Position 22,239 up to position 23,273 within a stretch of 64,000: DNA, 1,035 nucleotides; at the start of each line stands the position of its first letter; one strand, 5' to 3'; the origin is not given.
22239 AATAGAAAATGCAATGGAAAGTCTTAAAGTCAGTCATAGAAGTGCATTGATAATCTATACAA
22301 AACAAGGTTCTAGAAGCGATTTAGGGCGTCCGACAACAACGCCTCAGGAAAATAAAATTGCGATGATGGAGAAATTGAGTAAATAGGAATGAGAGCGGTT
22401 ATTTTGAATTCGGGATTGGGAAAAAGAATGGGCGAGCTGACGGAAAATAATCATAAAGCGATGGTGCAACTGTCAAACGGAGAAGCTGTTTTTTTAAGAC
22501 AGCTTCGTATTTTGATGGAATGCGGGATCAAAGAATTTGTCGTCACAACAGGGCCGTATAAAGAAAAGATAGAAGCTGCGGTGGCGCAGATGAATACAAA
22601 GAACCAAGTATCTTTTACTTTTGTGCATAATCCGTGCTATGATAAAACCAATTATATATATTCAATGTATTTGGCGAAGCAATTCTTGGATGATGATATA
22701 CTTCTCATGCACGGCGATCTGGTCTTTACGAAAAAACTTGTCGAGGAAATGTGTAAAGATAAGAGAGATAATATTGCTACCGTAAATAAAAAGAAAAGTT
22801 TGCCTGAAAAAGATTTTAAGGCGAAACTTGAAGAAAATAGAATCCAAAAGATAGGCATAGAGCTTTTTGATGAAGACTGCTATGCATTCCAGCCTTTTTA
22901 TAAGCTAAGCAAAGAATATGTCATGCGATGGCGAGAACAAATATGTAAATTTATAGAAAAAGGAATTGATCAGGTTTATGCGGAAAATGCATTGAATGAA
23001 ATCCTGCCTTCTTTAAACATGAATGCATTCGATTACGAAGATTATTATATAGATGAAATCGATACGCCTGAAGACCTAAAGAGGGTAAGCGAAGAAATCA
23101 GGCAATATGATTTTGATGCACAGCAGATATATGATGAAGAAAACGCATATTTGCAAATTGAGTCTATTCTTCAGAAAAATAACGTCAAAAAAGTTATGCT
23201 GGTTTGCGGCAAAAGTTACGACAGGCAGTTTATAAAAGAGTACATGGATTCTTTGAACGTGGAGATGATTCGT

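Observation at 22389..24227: Second nucleotidyltransferase (LicC-like) fused to an Fe-ADH; no aminotransferase in the locus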

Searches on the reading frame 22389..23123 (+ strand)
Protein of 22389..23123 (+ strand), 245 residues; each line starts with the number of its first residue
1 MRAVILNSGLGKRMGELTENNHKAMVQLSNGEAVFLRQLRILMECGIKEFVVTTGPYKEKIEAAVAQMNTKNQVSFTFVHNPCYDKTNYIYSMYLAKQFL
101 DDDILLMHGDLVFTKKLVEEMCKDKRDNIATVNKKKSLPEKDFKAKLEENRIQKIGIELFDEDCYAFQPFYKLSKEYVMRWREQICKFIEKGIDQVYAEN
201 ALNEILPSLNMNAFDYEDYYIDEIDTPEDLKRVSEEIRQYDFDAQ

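Call 18: search_solved_structures(query=window:22389-23123:+, max_evalue=1, show_alignments=5)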
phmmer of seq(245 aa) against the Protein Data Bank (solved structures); distinct sequences matched with E-value up to 1: 14.
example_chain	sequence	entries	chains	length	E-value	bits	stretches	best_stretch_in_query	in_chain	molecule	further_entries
2xme_A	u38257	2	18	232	5.8e-10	42.7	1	1-174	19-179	CTP-INOSITOL-1-PHOSPHATE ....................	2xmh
4mnd_A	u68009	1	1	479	3.7e-09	40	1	1-174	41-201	CTP L-myo-inositol-1-phosphate cytidylyltransferase/CDP-L-myo-inositol myo-inositolphospho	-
1jyk_A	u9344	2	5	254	8.4e-09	38.9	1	2-235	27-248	CTP:phosphocholine Cytidylyltransferase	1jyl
4jd0_A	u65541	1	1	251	3.3e-08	36.9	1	2-232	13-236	Nucleotidyl transferase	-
6pd1_A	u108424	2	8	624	1.1e-05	28.7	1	2-133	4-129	Nucleotidyl transferase/aminotransferase, class V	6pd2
2ggo_A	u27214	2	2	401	0.00092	22.4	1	1-222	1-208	401aa long hypothetical glucose-1-phosphate thymidylyltransferase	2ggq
5z09_A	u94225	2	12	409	0.0014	21.8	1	1-222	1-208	Dual sugar-1-phosphate nucleotidylyltransferase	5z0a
3hl3_A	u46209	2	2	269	0.013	18.6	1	1-155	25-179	Glucose-1-phosphate thymidylyltransferase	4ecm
7whr_B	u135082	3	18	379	0.031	17.4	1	1-79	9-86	Nucleotidyl transferase family protein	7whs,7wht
8hhd_A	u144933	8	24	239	0.07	16.3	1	1-67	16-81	Nucleotidyl transferase | N-acetylmuramate alpha-1-phosphate uridylyltransferase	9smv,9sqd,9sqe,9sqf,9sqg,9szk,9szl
1tzf_A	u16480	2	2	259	0.14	15.3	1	2-58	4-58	Glucose-1-phosphate cytidylyltransferase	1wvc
4ho0_A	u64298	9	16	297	0.15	15.2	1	1-115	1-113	Glucose-1-phosphate thymidylyltransferase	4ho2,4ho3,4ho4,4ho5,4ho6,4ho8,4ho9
4y7t_A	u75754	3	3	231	0.47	13.6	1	1-63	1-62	Nucleotidyl transferase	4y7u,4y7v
9sh4_A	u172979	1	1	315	0.62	13.1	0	28-91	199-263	aminocyclopropanecarboxylate oxidase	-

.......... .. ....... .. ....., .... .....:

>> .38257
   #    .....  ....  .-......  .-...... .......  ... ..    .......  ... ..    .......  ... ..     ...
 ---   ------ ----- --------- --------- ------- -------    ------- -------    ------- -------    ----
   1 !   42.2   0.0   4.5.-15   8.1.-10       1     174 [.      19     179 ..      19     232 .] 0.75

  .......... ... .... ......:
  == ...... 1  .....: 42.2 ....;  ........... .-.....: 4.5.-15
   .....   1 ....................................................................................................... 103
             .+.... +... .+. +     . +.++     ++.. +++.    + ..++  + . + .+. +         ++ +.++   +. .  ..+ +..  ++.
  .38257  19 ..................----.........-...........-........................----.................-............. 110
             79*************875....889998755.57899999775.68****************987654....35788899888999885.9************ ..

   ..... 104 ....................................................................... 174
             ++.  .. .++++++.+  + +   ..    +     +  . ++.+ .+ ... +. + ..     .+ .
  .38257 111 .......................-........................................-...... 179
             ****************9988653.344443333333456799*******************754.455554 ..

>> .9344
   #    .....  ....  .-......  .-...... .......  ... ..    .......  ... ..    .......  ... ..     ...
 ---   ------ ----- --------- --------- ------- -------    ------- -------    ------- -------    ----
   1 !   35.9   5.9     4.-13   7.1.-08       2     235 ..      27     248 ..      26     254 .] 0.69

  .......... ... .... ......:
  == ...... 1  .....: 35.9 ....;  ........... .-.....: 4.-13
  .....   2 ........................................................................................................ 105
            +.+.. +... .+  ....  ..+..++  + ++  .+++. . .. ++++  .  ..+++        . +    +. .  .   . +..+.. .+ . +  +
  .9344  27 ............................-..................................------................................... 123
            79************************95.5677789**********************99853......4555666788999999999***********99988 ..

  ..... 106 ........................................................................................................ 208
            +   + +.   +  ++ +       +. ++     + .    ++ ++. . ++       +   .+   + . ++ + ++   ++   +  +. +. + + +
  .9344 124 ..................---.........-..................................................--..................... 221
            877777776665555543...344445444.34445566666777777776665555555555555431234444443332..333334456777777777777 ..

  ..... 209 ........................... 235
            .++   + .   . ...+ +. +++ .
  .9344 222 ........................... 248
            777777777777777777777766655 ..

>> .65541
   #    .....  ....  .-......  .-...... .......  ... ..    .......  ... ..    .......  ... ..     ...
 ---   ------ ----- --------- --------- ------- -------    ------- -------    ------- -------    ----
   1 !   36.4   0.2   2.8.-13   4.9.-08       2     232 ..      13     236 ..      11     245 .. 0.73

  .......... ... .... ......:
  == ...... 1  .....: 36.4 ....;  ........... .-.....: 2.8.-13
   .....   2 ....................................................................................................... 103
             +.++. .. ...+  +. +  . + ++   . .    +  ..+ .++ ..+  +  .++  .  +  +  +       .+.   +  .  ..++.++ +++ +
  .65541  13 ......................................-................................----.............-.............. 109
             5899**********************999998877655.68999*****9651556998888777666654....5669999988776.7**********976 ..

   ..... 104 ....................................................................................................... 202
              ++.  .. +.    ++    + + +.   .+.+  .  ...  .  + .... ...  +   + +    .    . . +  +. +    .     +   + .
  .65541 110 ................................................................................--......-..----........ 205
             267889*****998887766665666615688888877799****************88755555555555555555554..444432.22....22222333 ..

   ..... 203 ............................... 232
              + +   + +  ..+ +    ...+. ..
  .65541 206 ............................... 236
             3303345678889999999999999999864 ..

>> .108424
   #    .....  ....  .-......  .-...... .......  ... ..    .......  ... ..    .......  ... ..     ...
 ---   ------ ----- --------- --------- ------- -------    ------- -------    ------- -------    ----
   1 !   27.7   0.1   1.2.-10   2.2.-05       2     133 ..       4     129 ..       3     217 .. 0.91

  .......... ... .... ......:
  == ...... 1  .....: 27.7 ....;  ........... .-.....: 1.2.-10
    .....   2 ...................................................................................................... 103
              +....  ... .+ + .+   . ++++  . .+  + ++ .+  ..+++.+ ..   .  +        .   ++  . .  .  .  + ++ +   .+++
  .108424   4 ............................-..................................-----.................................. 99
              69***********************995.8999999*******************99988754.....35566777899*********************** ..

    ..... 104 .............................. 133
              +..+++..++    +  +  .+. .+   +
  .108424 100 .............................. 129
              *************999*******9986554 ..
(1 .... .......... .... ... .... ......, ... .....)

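Call 84: search_protein_representatives(protein=window:22389-23123:+)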
Query: 245 residues. Proteins with E-value up to 0.001 (for the whole library): 4737; up to 1e-10: 1330; up to 1e-30: 185. The best 150 are listed.
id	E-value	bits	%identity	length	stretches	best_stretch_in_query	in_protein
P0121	1.4e-95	336.0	61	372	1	1-245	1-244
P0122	1.3e-81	290.2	55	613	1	1-243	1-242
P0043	1.8e-81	289.8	57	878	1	14-245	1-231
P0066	2.1e-81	289.6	55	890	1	1-243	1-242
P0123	9.7e-80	284.1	54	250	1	1-241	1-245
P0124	3.5e-79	282.3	52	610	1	1-243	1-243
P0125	2.5e-78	279.5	53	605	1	1-243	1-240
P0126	3.1e-77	275.9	52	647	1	1-243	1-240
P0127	5.4e-77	275.1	53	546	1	1-241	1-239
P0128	1.1e-74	267.6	52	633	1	1-244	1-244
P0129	1.0e-73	264.4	51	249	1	1-241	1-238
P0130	1.0e-72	261.2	49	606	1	1-244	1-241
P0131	1.6e-72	260.5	50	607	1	1-243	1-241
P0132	2.6e-72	259.8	49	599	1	1-244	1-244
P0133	2.9e-72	259.7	50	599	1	1-243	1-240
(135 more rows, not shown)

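Call 89: find_related_loci(query=A5, collection=metagenome_contigs, flank=8000)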
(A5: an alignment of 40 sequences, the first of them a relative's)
Query A5 (238 aa) in metagenome_contigs; peptide patterns used: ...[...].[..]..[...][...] (x = any residue, [..] = any of these).
599 stretches matched a pattern (row limit reached: there are more); 538 encode a relative of the query (tblastn E <= 1e-3); the best 80 are kept; 80 distinct loci.
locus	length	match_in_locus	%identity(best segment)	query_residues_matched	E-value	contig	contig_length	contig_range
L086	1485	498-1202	47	1-232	2e-75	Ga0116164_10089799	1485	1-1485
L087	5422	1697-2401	48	1-234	8e-70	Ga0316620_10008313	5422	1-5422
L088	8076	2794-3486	49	2-231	2e-69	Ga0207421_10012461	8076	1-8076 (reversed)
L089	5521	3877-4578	45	1-238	4e-69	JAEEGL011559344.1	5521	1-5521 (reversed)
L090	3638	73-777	45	1-234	8e-69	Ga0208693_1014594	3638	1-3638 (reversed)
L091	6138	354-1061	45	1-235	8e-68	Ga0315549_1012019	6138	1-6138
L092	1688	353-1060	46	1-234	2e-69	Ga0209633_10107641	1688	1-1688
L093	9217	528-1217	45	1-228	1e-66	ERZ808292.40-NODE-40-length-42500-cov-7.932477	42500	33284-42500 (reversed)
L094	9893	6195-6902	46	1-236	1e-66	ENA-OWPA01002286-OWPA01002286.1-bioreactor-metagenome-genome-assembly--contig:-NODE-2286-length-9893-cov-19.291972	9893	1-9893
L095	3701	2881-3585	45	1-234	1e-66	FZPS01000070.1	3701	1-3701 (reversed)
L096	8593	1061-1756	48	1-232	2e-66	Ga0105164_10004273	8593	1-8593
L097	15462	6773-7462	45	1-228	2e-66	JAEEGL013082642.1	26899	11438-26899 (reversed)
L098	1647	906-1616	45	1-236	5e-69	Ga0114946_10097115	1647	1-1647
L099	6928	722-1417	43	1-232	1e-65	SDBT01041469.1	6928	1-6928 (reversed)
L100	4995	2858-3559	42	1-238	2e-65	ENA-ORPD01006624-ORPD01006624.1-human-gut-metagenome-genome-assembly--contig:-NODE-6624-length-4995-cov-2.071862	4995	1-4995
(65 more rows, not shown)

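Call 93: search_protein_families(library=pfam, alignment_id=A6, max_evalue=0.00001)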
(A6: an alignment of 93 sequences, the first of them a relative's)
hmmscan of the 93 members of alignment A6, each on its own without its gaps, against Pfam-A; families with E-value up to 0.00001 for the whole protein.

A. member 1, L087:4279-5421:+ (381 aa): 4 families
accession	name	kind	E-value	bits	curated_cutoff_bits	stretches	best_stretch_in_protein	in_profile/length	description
PF00069.31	Pkinase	-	5.1e-57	193.7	31.7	1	74-322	1-253/263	Protein kinase domain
PF07714.23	PK_Tyr_Ser-Thr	-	2.8e-44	151.8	23.1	1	76-321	3-249/258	Protein tyrosine and serine/threonine kinase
PF03109.22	ABC1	-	7.3e-07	29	22.9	1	145-225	141-219/244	ABC1 atypical kinase-like domain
PF01636.29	APH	-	1.9e-06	28.3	23.2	0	114-190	32-109/239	Phosphotransferase enzyme family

B. families by the number of members that match (of 93 scanned): 109 families (the first 25 are shown)
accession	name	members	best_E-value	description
PF04464.20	Glyphos_transf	13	1.4e-88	CDP-Glycerol:Poly(glycerophosphate) glycerophosphotransferase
PF00535.33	Glycos_transf_2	7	8.6e-21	Glycosyl transferase family 2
PF02719.21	Polysacc_synt_2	5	4.1e-106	Polysaccharide biosynthesis protein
PF01370.27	Epimerase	5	4.5e-55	NAD dependent epimerase/dehydratase family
PF16363.11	GDP_Man_Dehyd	5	4.9e-53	GDP-mannose 4,6 dehydratase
PF13692.12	Glyco_trans_1_4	5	4.9e-27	Glycosyl transferases group 1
PF01073.25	3Beta_HSD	5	7.5e-27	3-beta hydroxysteroid dehydrogenase/isomerase family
PF07993.18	NAD_binding_4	5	1e-15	Male sterility protein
PF00534.26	Glycos_transf_1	4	5.5e-34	Glycosyl transferases group 1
PF04321.23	RmlD_sub_bind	3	6e-17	RmlD substrate binding domain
PF13460.12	NAD_binding_10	3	1.2e-15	NAD(P)H-binding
PF01593.30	Amino_oxidase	3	2e-15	Flavin containing amine oxidoreductase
PF13450.12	NAD_binding_8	3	1.4e-11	NAD(P)-binding Rossmann-like domain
PF02350.25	Epimerase_2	2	1e-111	UDP-N-acetylglucosamine 2-epimerase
PF02397.22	Bac_transf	2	7.6e-65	Bacterial sugar transferase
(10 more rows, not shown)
